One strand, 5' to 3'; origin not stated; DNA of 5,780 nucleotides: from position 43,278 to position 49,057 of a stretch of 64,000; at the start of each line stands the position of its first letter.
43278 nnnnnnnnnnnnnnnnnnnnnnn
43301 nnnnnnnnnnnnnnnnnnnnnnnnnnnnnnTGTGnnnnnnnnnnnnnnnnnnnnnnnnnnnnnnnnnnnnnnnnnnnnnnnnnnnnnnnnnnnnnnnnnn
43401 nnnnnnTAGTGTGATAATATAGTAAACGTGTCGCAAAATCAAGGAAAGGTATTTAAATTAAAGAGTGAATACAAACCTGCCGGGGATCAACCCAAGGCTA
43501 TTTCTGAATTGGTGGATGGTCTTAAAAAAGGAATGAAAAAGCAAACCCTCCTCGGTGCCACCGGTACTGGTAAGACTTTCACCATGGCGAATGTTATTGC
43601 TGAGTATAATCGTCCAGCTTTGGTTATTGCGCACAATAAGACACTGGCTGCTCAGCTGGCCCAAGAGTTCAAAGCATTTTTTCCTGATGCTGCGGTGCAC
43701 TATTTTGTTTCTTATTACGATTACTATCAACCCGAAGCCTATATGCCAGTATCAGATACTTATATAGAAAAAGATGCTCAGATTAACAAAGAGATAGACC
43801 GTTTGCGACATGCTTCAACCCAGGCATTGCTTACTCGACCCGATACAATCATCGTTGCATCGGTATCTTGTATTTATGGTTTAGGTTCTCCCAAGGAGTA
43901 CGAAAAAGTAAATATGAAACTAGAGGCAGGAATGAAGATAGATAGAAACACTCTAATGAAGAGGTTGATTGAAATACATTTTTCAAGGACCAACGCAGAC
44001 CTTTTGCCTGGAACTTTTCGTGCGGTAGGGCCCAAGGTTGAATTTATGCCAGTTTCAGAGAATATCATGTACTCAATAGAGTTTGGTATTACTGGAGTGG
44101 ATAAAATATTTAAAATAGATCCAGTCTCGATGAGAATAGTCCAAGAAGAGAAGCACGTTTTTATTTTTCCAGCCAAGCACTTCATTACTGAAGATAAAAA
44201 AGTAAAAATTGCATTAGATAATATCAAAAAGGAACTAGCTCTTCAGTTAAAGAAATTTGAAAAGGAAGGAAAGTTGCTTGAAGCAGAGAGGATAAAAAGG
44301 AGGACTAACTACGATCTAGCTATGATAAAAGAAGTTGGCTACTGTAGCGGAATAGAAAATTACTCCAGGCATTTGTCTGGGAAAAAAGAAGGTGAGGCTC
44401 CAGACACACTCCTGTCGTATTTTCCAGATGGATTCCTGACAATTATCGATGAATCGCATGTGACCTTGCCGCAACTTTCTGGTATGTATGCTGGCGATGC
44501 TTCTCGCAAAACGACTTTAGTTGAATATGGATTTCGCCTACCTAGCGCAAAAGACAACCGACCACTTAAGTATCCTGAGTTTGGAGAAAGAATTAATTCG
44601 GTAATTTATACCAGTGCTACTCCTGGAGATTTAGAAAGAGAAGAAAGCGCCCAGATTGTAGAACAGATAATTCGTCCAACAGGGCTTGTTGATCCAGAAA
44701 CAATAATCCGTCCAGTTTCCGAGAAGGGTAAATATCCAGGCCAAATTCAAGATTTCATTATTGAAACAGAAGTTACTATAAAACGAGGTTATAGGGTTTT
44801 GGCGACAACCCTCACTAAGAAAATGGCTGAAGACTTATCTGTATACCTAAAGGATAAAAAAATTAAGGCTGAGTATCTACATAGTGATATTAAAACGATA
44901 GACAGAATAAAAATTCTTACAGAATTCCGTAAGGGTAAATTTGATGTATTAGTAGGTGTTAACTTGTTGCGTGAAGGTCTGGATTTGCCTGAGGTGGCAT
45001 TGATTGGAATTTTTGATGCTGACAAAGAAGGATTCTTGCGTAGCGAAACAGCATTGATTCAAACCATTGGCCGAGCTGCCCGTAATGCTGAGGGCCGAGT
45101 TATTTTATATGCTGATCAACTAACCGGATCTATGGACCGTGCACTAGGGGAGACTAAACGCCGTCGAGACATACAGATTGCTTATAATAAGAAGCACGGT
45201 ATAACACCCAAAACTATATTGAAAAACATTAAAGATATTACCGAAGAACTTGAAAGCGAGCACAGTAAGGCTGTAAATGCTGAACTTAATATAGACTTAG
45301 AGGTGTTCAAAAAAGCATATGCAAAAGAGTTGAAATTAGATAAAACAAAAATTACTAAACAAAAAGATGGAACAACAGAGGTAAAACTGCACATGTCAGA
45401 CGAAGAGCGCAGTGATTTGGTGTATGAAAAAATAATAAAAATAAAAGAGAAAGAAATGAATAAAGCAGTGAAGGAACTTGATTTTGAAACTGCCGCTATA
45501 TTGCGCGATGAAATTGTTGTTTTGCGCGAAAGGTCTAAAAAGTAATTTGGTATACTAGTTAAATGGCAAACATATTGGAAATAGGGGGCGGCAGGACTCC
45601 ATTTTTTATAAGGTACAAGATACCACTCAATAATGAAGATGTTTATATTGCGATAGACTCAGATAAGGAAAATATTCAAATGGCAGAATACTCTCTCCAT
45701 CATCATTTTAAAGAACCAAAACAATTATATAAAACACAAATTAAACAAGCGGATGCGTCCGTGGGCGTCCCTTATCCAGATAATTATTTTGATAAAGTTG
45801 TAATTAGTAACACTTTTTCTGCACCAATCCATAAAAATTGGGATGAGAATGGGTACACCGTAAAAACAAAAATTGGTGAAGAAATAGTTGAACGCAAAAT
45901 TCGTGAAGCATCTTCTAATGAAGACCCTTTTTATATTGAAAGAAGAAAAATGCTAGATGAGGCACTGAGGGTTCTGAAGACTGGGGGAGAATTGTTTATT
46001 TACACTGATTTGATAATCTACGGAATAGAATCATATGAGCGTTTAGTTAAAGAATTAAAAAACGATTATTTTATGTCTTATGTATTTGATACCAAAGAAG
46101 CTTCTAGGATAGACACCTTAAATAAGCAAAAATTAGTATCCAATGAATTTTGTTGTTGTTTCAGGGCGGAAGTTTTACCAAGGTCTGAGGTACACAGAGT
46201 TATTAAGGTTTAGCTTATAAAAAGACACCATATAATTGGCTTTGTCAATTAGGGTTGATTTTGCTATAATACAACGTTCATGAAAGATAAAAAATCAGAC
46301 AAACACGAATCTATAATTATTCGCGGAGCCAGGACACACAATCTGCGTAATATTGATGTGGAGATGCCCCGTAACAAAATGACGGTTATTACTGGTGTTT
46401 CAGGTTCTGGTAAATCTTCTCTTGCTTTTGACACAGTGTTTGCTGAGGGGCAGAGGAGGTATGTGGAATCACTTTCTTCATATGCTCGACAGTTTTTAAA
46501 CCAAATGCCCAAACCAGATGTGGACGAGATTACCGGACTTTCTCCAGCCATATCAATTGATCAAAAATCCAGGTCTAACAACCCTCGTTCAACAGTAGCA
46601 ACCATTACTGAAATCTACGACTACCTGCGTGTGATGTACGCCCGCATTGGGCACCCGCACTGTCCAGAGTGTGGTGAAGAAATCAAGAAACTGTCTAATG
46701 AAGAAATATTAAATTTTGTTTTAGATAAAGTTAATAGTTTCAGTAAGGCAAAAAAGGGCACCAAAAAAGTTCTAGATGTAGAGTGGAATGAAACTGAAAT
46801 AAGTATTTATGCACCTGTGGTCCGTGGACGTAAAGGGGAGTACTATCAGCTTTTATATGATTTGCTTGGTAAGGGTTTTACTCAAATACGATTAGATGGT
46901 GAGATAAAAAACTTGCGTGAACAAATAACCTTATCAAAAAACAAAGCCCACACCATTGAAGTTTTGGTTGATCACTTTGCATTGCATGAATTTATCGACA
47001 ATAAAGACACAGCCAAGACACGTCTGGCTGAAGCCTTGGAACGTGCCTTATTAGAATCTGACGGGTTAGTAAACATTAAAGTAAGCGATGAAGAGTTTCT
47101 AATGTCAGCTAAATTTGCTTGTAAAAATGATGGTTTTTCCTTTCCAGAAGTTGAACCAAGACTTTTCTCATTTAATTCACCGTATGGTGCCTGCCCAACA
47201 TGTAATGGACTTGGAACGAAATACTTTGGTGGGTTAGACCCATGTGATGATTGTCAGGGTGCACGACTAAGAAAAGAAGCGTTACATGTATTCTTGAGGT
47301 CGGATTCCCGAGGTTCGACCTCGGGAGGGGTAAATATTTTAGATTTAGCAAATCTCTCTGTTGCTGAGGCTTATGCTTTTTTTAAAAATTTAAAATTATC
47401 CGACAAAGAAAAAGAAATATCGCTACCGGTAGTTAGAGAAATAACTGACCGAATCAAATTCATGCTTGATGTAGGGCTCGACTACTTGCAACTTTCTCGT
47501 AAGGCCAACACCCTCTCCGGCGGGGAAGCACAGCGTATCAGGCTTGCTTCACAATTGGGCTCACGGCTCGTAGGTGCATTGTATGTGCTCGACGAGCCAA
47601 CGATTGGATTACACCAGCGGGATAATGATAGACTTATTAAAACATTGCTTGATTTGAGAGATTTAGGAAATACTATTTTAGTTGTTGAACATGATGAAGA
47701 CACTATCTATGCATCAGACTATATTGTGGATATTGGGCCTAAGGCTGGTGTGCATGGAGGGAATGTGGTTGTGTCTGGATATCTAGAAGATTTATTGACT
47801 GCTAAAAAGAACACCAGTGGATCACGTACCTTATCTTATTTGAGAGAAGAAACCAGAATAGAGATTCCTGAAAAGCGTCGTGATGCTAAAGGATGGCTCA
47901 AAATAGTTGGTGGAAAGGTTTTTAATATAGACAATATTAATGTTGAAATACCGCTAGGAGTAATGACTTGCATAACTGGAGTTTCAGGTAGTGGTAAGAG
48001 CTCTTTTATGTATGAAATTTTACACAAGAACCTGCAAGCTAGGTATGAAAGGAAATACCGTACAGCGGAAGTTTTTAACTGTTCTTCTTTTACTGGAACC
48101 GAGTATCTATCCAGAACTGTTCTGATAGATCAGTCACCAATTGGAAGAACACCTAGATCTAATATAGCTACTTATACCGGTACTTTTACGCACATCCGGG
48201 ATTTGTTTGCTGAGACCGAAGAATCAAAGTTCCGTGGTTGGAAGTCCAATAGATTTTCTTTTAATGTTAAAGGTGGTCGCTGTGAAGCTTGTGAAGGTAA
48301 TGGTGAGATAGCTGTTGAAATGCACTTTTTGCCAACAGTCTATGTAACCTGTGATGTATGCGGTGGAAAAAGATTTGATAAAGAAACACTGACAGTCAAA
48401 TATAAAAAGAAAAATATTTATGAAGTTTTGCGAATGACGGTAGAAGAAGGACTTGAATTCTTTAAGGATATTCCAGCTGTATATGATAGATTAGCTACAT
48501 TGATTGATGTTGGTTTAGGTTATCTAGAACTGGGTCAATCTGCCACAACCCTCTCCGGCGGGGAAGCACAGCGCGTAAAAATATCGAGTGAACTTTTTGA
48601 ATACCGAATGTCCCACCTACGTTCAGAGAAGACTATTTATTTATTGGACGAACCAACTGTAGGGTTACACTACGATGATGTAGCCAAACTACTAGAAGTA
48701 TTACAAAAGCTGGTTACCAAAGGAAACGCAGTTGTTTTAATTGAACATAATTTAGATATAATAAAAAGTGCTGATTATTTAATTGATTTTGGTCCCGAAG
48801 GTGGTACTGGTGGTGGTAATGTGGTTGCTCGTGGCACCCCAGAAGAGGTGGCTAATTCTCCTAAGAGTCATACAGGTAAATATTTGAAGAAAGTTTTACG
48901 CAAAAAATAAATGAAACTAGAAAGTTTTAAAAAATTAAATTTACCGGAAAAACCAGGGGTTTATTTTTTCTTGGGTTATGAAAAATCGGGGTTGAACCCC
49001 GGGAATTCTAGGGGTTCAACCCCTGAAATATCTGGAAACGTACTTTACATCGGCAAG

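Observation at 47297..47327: Related GC-rich palindromic in-frame element in uvrA (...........)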

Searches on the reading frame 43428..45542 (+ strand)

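Call 68: search_protein_families(library=pfam, proteins=[window:43428-45542:+], max_evalue=0.00001)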
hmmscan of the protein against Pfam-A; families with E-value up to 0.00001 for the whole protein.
window:43428-45542:+ (705 aa): 5 families
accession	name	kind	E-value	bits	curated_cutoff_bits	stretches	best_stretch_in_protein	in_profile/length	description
PF12344.14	UvrB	-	5.5e-21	74.6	27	1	560-602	1-43/43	Ultra-violet resistance protein B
PF00271.37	Helicase_C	-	7.9e-21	74.8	23.5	1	449-553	10-109/110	Helicase conserved C-terminal domain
PF17757.6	UvrB_inter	-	2.9e-18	66.2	22.9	1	164-252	2-91/91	UvrB interaction domain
PF04851.21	ResIII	-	7.3e-13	49.2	22.5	1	16-89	3-81/164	Type III restriction enzyme, res subunit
PF02151.25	UVR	-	1.2e-07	31.7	21.5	1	670-701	4-35/36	UvrB/uvrC motif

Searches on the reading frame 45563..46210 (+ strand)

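Call 68: search_protein_families(library=pfam, proteins=[window:45563-46210:+], max_evalue=0.00001)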
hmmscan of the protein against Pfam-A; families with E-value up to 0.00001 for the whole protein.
window:45563-46210:+ (216 aa): 1 family
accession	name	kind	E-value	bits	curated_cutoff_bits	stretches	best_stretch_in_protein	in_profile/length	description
PF08241.18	Methyltransf_11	-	8.9e-07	29.9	21.2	0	26-85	19-70/95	Methyltransferase domain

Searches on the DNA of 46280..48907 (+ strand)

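Call 74: search_with_rna_model(model_id=R1, sources=[L001, L012, L021, L013, L063, L186, L187, L188, L190], filters=off, max_evalue=5)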
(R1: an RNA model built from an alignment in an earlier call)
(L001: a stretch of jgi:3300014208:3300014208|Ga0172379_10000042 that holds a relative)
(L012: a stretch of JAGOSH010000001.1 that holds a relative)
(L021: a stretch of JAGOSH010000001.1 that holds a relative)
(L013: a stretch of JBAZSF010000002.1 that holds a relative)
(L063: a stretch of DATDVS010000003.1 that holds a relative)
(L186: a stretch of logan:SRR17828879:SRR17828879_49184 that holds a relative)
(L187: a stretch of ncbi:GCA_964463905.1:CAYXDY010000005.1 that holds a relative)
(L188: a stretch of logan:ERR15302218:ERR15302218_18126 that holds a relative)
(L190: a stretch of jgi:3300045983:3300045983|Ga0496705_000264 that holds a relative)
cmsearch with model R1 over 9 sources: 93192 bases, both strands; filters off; matches with E-value up to 5: 26.
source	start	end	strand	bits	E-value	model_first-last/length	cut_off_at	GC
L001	10486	10521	+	55.1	3.9e-12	1-36/36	no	0.61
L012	3672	3707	+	54.5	5.6e-12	1-36/36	no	0.69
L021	2229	2264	+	54.5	5.6e-12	1-36/36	no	0.69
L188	5060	5095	-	53.9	8e-12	1-36/36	no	0.72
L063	6849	6884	-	53.1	1.2e-11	1-36/36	no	0.69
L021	1095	1130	-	53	1.3e-11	1-36/36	no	0.64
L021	1095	1130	+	52.9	1.4e-11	1-36/36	no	0.64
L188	9534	9569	-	52.5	1.8e-11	1-36/36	no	0.58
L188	9534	9569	+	52.4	2e-11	1-36/36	no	0.58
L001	10486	10521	-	52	2.5e-11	1-36/36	no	0.61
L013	5772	5807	-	51.6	3.1e-11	1-36/36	no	0.64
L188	5060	5095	+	48.4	2.2e-10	1-36/36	no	0.72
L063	6849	6884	+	48.1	2.6e-10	1-36/36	no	0.69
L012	3672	3707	-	47.5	3.8e-10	1-36/36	no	0.69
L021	2229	2264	-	47.5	3.8e-10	1-36/36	no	0.69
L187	7056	7091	+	47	5.2e-10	1-36/36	no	0.5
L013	5772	5807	+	46.6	6.4e-10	1-36/36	no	0.64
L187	2998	3033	+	46.1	8.5e-10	1-36/36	no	0.53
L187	3373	3408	+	46.1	8.5e-10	1-36/36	no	0.53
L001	11059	11094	-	42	1e-08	1-36/36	no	0.64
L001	11059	11094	+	41.1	1.7e-08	1-36/36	no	0.64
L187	2998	3033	-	41.1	1.8e-08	1-36/36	no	0.53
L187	3373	3408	-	41.1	1.8e-08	1-36/36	no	0.53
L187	7056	7091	-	39.5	4.6e-08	1-36/36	no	0.5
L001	11720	11745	+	9.5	3.3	1-36/36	no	0.62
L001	11720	11745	-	9.5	3.3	1-36/36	no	0.62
